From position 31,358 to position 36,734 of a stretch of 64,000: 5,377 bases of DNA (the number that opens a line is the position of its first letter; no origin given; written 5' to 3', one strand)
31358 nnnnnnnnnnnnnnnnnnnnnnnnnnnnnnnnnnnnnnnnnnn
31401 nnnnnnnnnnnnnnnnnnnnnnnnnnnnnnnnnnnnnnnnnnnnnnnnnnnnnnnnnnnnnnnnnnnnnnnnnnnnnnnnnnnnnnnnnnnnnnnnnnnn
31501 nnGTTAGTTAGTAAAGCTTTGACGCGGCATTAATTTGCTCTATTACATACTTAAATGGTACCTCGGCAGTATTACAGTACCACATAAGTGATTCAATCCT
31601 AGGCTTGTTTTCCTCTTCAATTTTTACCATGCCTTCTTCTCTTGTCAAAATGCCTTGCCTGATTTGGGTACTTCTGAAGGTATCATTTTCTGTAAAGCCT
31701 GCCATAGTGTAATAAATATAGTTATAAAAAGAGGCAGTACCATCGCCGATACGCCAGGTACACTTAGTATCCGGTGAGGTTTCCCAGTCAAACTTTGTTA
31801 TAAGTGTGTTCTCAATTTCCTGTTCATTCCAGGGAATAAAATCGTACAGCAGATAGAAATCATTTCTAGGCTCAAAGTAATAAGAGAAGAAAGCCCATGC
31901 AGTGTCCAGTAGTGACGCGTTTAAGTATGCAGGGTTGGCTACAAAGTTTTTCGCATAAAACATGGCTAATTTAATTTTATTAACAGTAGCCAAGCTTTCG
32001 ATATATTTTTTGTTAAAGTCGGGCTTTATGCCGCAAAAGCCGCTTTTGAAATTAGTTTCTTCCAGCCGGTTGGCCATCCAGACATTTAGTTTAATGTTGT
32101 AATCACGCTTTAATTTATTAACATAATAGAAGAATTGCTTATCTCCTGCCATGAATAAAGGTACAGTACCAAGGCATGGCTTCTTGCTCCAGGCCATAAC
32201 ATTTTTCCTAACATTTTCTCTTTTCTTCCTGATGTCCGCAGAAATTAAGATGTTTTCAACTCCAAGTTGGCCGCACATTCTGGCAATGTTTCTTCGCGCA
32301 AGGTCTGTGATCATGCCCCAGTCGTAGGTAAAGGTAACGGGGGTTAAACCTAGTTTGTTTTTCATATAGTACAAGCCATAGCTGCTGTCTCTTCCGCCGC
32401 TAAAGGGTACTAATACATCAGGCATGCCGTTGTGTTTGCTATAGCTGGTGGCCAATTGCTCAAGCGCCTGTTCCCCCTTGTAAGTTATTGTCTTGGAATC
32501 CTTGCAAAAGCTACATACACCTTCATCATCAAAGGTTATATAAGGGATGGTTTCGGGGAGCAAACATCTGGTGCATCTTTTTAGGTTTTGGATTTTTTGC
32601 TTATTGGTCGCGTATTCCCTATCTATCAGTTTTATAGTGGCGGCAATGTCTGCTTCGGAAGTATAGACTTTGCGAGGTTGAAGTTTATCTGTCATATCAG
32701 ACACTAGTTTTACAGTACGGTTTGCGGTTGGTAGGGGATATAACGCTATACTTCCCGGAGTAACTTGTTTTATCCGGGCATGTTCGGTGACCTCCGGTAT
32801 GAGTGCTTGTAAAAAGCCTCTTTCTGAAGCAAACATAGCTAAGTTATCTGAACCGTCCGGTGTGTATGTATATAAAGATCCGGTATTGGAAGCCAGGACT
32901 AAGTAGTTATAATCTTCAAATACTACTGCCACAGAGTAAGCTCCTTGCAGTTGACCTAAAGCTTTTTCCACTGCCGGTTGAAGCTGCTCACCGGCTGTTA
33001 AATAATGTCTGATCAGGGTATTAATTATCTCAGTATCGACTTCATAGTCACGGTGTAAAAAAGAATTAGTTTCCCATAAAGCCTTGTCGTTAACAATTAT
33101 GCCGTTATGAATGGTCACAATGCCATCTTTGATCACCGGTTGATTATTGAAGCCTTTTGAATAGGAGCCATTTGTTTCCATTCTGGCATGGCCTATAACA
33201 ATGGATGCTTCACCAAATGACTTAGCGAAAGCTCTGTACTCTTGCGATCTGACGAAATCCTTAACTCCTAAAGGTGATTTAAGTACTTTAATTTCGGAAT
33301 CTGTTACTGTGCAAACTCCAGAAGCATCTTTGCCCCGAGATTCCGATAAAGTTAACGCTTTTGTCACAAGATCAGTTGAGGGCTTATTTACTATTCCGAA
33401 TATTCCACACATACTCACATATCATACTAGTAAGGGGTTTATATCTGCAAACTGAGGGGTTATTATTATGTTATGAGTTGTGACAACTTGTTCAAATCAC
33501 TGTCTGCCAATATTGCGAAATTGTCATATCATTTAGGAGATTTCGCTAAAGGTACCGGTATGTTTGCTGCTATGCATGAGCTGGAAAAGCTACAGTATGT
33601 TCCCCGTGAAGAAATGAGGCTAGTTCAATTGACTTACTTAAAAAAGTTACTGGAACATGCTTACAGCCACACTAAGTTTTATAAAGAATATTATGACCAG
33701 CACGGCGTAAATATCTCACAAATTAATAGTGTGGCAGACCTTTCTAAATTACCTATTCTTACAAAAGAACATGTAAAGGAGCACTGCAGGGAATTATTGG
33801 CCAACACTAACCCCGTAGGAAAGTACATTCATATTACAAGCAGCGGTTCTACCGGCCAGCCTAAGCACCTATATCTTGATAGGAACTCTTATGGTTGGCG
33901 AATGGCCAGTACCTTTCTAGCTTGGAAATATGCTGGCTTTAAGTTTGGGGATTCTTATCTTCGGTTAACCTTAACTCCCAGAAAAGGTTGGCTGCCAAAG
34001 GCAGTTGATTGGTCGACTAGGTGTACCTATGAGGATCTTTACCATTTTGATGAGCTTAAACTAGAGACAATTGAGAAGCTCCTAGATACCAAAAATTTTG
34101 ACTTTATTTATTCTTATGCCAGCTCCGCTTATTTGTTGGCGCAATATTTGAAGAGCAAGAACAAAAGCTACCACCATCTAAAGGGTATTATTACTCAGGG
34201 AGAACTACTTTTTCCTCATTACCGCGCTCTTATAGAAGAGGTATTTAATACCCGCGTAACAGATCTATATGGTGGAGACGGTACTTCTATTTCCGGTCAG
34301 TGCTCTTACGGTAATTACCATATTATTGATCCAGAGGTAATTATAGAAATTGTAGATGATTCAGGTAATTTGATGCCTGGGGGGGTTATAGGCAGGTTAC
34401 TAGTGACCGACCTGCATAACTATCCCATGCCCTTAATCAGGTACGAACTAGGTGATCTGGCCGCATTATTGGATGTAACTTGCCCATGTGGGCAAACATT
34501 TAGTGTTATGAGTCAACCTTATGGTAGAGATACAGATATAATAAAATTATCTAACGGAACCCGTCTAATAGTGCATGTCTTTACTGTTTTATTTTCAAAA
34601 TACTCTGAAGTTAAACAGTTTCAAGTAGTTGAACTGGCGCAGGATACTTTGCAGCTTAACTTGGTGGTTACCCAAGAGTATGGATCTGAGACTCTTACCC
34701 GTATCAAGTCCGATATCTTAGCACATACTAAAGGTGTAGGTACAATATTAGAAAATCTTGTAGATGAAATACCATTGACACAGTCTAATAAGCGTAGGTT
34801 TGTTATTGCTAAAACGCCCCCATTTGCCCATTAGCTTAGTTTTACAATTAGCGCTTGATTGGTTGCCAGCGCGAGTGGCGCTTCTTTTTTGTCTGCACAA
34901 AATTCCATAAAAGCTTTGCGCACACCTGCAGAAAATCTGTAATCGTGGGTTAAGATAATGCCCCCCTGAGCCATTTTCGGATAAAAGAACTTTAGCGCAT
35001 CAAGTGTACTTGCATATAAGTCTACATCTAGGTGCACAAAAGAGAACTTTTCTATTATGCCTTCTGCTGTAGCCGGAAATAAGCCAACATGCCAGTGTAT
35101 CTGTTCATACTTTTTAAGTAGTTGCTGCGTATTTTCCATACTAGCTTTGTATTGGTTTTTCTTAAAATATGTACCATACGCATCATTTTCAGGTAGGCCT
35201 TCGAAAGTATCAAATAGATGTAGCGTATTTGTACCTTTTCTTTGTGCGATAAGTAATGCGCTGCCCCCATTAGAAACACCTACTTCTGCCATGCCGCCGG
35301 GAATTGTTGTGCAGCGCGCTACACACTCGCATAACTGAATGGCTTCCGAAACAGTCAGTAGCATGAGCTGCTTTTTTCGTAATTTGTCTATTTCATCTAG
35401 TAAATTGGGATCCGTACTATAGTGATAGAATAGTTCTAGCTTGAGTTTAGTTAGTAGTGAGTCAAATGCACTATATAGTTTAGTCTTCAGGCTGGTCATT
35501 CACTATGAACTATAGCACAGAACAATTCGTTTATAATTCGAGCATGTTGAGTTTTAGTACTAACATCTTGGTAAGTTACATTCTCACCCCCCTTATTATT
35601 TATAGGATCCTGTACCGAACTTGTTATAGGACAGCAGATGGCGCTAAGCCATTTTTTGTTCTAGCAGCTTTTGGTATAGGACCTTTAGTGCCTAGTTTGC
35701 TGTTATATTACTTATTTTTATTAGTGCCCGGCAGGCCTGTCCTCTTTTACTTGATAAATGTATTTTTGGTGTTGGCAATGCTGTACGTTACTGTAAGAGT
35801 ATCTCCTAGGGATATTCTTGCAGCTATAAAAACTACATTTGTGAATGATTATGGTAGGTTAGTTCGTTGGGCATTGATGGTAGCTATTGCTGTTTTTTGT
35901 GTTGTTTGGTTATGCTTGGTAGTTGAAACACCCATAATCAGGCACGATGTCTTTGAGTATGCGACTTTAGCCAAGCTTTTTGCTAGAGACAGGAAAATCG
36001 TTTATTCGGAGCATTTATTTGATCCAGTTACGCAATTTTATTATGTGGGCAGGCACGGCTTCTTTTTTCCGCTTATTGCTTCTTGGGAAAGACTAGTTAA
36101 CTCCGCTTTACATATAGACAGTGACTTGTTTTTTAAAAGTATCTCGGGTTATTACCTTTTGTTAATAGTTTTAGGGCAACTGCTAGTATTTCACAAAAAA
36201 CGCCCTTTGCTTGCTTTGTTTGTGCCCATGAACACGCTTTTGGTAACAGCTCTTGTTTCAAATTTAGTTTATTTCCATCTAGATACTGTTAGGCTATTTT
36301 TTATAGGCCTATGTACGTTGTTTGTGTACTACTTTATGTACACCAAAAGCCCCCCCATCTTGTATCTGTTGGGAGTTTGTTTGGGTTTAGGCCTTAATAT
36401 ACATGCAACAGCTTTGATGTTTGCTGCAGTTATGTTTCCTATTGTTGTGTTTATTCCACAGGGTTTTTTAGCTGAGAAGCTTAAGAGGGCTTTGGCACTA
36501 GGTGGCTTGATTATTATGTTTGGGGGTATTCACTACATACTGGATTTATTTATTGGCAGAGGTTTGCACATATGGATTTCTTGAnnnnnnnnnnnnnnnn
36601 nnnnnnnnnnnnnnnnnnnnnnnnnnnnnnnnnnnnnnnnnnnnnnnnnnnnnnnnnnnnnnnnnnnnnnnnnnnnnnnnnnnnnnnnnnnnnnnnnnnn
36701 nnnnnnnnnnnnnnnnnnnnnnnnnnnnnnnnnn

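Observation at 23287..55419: A glycan locus of about 32 kb occupying half the window, with a partial 2,3-diamino-uronic-acid pathway and heavy tailoring but no visible initiating transferase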

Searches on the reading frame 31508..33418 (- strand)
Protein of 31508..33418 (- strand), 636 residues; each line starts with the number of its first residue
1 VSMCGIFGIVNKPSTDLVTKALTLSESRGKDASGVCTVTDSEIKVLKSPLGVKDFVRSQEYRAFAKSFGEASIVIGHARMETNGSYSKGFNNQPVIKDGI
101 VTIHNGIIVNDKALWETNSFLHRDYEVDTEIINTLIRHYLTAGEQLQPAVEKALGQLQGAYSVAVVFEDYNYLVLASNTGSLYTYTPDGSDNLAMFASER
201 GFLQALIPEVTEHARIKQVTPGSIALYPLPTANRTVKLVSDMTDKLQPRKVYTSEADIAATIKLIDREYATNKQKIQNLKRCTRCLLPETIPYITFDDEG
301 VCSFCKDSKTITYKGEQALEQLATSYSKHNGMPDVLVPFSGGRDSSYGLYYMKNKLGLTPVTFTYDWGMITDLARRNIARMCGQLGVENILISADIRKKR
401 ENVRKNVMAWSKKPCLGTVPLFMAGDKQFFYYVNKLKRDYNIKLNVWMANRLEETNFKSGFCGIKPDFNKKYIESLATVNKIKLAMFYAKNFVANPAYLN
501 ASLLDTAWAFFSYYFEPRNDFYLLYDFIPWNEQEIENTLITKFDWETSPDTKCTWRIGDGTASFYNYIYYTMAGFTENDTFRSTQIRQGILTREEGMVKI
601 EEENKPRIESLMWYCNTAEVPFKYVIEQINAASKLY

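Call 6: search_protein_families(library=pfam, proteins=[window:31508-33418:-], max_evalue=0.001)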
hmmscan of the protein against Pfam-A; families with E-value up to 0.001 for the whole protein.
window:31508-33418:- (636 aa): 2 families
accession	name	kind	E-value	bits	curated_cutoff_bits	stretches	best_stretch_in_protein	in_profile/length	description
PF13522.11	GATase_6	-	2e-09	38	27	1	68-199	7-130/130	Glutamine amidotransferase domain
PF13537.11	GATase_7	-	1.4e-08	35.2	25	1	91-203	12-121/123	Glutamine amidotransferase domain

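Call 11: search_protein_families(library=ncbifam, proteins=[window:31508-33418:-], max_evalue=0.001)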
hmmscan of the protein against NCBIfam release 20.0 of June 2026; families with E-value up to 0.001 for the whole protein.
window:31508-33418:- (636 aa): 5 families
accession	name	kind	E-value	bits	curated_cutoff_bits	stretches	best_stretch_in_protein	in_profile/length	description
TIGR03573.1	WbuX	subfamily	1.2e-40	140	203.2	1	280-612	2-326/344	N-acetyl sugar amidotransferase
NF001484.0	PRK00331.1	subfamily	2.2e-24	85.8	381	1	3-181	1-178/601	isomerizing glutamine--fructose-6-phosphate transaminase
TIGR01135.1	glmS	equivalog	4.4e-23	81.6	418.05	1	4-184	1-181/607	glutamine--fructose-6-phosphate transaminase (isomerizing)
TIGR01134.1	purF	equivalog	2.5e-17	63.4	350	1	4-204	1-200/432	amidophosphoribosyltransferase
TIGR01536.1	asn_synth_AEB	equivalog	1.3e-07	31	267.1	1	4-220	1-182/517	asparagine synthase (glutamine-hydrolyzing)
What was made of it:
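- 31508..33418 (-): G8, class-II (Ntn, MCGIFG) glutamine amidotransferase fused to a WbuX/WbpG-type PP-loop N-acetyl-sugar amidotransferase (SGGRDS at residue 340). TIGR03573 1e-40 plus the GlmS N-domain (call 11).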

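Call 40: search_solved_structures(query=window:31508-33418:-, max_evalue=0.001)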
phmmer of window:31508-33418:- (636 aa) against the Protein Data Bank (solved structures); distinct sequences matched with E-value up to 0.001: 9.
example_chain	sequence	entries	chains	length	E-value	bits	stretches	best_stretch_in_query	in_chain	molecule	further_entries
8wex_A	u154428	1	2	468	4.2e-14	55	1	294-602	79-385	N-acetyl sugar amidotransferase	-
1xff_A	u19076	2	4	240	1.3e-12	50.1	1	4-185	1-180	Glucosamine--fructose-6-phosphate aminotransferase [isomerizing]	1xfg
4amv_A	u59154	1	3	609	2.3e-12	49.2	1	3-184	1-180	GLUCOSAMINE--FRUCTOSE-6-PHOSPHATE AMINOTRANSFERASE [ISOMER IZING]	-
1jxa_A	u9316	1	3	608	1.2e-11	46.8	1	4-184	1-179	glucosamine 6-phosphate synthase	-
2j6h_A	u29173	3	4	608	1.2e-11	46.8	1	4-184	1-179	GLUCOSAMINE-FRUCTOSE-6-PHOSPHATE AMINOTRANSFERASE | GLUCOSAMINE--FRUCTOSE-6-PHOSPHATE AMINOTRANSFERASE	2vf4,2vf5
3ooj_A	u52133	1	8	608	6.8e-11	44.4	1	5-184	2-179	Glucosamine/fructose-6-phosphate aminotransferase, isomerizing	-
8w7d_A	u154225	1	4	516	2.6e-05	26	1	3-164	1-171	Amidophosphoribosyltransferase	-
6czf_A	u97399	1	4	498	0.00013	23.7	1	4-164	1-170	Amidophosphoribosyltransferase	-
1ecb_A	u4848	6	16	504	0.00013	23.7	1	4-164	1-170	GLUTAMINE PHOSPHORIBOSYLPYROPHOSPHATE AMIDOTRANSFERASE | Amidophosphoribosyltransferase, PurF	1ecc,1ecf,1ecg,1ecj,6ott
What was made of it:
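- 31508..33418 (-): PDB 8wex 4e-14 (call 40).
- On WbuX/WbpG N-acetyl-sugar amidotransferase: PDB 8wex scores 4e-14 (call 40).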

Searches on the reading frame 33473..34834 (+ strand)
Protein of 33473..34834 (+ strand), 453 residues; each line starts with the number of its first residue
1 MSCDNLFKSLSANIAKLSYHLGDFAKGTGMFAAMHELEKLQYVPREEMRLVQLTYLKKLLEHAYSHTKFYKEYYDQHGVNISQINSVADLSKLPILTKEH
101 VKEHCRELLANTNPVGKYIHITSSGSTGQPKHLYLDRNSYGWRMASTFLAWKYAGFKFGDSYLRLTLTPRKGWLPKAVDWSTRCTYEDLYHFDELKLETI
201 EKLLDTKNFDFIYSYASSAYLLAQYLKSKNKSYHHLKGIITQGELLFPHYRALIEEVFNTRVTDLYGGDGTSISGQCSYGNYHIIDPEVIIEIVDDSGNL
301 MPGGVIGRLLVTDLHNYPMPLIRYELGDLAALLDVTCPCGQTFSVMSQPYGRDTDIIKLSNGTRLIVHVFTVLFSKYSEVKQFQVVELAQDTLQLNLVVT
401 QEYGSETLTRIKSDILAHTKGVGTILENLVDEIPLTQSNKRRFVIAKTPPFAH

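Call 6: search_protein_families(library=pfam, proteins=[window:33473-34834:+], max_evalue=0.001)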
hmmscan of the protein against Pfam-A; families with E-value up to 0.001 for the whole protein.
window:33473-34834:+ (453 aa): 0 families

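Call 11: search_protein_families(library=ncbifam, proteins=[window:33473-34834:+], max_evalue=0.001)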
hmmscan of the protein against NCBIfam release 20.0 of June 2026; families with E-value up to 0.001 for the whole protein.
window:33473-34834:+ (453 aa): 7 families
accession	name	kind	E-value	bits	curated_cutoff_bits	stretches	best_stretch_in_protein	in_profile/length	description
NF045666.1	DVU1553_fam_AMP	equivalog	1.3e-38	132.9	300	2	197-352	171-330/331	DVU_1553 family AMP-dependent CoA ligase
NF053551.1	FlxY_rubin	equivalog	3.3e-32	111.8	520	2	276-418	245-390/424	flexirubin biosynthesis putative acyl-CoA ligase FlxY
NF041878.1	paak_haloarch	equivalog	1.2e-28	99.8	700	2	39-137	4-103/427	phenylacetate--CoA ligase PaaK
TIGR02155.1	PA_CoA_ligase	equivalog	3.8e-22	78.4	646.3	2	43-132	3-92/422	phenylacetate--CoA ligase PaaK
NF041217.1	BagE_FevW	exception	2.9e-14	52.8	800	1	229-343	187-302/424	bagremycin/ferroverdin synthetase BagE/FevW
TIGR03335.1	F390_ftsA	equivalog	4.3e-14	52.1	458.7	2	56-141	22-115/445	coenzyme F390 synthetase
TIGR02304.1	aden_form_hyp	equivalog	2.7e-12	46.4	251.9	1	235-402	213-380/430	F390 synthetase-related protein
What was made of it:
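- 33473..34834 (+): G9, PaaK/CapK-like adenylate-forming carboxylate ligase. NCBIfam DVU1553-family, FlxY and PaaK hits (call 11).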

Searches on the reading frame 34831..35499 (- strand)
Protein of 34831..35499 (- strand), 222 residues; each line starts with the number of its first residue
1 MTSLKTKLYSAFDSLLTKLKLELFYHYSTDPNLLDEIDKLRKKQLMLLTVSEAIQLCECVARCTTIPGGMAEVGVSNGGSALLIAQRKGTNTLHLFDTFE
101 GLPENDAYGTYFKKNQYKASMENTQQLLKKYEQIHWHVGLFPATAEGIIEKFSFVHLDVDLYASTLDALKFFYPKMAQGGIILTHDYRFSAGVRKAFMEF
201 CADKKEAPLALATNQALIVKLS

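Call 6: search_protein_families(library=pfam, proteins=[window:34831-35499:-], max_evalue=0.001)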
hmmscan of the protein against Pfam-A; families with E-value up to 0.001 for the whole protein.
window:34831-35499:- (222 aa): 2 families
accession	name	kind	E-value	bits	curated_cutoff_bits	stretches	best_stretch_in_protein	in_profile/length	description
PF05711.17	TylF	-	1.1e-20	74.4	23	1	57-205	80-247/264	Macrocin-O-methyltransferase (TylF)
PF13578.12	Methyltransf_24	-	4e-10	41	26.3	1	72-187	2-105/105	Methyltransferase domain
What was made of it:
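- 34831..35499 (-): G10, TylF-type O-methyltransferase. Pfam TylF 1e-20 (call 6).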

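Call 11: search_protein_families(library=ncbifam, proteins=[window:34831-35499:-], max_evalue=0.001)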
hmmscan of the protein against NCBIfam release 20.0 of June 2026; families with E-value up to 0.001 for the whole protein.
window:34831-35499:- (222 aa): 0 families

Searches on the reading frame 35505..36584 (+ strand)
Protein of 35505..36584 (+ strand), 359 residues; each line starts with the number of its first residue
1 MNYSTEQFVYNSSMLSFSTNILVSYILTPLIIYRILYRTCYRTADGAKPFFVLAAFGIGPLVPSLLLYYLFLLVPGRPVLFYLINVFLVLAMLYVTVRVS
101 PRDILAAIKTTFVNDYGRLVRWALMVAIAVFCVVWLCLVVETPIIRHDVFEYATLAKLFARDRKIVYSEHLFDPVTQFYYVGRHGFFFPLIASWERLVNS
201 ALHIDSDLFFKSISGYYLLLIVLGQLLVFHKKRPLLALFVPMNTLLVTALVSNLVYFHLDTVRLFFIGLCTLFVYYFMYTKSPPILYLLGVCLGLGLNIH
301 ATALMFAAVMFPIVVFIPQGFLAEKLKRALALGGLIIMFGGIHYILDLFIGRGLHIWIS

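Call 7: search_protein_families(library=pfam, proteins=[window:35505-36584:+], max_evalue=0.001)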
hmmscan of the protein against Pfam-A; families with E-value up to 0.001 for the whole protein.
window:35505-36584:+ (359 aa): 0 families

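Call 12: search_protein_families(library=ncbifam, proteins=[window:35505-36584:+], max_evalue=0.001)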
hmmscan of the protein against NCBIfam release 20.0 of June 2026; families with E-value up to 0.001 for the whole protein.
window:35505-36584:+ (359 aa): 0 families

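Call 70: search_protein_families(library=pfam, proteins=[window:35505-36584:+], max_evalue=5)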
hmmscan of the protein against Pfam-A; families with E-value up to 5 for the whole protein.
window:35505-36584:+ (359 aa): 1 family
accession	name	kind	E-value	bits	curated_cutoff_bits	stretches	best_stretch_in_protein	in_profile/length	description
PF03189.18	Otopetrin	-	0.026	13.9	27.8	1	54-153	7-102/434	Otopetrin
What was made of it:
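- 35505..36584 (+): G11, 359-aa multi-pass membrane protein, unassigned. It is a candidate polymerase or ligase. No family hit (calls 7, 12, 70).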
